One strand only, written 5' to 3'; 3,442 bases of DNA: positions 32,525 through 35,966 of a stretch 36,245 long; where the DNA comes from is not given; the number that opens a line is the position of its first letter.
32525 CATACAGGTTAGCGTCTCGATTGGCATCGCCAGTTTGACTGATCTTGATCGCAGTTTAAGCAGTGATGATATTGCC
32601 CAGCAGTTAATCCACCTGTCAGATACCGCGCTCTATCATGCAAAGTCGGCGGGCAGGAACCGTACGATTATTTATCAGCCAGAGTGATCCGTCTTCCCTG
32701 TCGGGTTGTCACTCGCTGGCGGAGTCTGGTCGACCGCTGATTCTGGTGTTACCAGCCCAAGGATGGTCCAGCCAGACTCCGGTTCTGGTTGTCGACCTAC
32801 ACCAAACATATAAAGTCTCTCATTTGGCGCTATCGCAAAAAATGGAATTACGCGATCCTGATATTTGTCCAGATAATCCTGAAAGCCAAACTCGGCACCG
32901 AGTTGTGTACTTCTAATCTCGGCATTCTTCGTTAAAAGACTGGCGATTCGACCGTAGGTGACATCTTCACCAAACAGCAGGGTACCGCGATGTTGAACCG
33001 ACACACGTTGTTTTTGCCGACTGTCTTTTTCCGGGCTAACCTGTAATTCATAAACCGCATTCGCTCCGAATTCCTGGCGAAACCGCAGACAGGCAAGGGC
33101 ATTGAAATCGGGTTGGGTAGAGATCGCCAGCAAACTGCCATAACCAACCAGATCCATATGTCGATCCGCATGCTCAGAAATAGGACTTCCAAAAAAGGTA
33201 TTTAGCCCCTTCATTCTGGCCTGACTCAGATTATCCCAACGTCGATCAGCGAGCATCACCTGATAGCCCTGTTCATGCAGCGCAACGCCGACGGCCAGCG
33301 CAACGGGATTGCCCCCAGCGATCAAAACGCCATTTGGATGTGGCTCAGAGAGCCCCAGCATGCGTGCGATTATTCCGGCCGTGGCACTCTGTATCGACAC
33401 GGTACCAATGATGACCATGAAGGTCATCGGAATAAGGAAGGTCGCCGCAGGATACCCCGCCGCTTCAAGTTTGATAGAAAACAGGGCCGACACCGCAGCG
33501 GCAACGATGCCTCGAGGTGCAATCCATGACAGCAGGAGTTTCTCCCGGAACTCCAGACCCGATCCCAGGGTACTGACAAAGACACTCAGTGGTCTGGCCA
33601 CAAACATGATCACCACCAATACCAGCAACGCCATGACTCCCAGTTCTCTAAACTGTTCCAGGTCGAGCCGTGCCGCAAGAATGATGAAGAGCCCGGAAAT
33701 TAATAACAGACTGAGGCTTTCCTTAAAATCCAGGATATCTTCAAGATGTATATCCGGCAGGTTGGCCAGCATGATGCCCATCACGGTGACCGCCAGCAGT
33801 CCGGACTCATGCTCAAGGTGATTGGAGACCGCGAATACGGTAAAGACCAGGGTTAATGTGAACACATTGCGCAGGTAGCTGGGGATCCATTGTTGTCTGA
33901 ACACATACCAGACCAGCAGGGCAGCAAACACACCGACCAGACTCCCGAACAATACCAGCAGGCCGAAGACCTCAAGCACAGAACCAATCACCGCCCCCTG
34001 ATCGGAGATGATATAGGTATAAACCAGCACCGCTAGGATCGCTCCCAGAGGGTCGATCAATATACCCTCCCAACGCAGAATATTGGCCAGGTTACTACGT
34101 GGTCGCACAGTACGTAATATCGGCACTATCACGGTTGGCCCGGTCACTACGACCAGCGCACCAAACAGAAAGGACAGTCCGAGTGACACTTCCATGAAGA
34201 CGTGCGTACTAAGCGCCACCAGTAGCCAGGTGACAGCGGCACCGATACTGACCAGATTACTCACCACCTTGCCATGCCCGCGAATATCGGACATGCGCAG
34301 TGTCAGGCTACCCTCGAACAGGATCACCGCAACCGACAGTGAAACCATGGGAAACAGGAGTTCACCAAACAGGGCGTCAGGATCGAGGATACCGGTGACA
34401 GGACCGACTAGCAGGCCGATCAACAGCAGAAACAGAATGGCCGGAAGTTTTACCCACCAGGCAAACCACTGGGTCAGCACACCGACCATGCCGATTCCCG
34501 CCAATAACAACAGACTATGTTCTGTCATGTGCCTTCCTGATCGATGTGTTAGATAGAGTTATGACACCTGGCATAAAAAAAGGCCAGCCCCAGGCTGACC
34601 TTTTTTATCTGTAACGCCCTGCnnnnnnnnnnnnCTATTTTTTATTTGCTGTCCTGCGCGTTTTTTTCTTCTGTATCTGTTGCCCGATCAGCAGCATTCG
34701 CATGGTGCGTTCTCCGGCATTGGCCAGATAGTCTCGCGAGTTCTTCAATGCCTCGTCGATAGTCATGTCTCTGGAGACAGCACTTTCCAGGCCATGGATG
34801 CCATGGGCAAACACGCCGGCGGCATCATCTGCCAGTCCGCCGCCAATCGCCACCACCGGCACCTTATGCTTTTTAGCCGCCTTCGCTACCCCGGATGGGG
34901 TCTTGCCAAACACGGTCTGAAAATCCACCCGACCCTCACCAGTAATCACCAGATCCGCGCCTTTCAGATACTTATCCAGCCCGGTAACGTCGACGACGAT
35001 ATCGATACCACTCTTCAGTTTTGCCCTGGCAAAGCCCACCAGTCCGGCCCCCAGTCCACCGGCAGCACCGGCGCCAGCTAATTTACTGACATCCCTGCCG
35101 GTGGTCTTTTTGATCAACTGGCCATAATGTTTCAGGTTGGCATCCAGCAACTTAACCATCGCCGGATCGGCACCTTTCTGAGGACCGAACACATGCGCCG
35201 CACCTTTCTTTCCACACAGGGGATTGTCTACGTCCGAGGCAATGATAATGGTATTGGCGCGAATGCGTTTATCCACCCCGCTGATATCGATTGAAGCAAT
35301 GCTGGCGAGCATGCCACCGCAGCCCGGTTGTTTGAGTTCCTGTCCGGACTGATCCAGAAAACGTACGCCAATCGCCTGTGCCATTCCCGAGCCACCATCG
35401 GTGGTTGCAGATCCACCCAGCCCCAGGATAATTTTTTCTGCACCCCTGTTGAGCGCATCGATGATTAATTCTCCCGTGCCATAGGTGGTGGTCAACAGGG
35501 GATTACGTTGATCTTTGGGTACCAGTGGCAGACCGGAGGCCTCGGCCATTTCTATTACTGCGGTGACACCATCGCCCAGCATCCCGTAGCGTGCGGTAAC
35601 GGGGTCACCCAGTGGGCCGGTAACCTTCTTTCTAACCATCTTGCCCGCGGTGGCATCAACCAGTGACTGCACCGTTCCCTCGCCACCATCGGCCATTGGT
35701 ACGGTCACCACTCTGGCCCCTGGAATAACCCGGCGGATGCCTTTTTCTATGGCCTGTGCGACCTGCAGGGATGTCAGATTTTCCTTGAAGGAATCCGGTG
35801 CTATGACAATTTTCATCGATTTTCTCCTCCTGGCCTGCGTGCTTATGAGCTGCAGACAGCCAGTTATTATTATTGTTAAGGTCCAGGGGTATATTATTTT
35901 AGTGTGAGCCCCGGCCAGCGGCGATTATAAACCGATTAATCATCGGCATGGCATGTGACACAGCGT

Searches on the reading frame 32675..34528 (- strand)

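Call 47: search_protein_families(library=pfam, proteins=[window:32675-34528:-], max_evalue=0.001)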
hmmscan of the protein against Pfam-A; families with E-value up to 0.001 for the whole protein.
window:32675-34528:- (617 aa): 2 families
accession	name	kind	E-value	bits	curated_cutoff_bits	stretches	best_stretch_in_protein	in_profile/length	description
PF00999.27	Na_H_Exchanger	-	7.6e-37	127.5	26.2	1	22-387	10-372/375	Sodium/hydrogen exchanger, transmembrane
PF02254.24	TrkA_N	-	0.00019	22.2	23.8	1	401-492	1-92/116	TrkA-N domain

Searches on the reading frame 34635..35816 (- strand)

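Call 47: search_protein_families(library=pfam, proteins=[window:34635-35816:-], max_evalue=0.001)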
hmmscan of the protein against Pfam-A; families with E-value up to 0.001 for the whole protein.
window:34635-35816:- (393 aa): 1 family
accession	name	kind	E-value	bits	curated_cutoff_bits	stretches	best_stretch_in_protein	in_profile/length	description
PF02595.20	Gly_kinase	-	2.5e-150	501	23.3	1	3-375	1-371/372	Glycerate kinase family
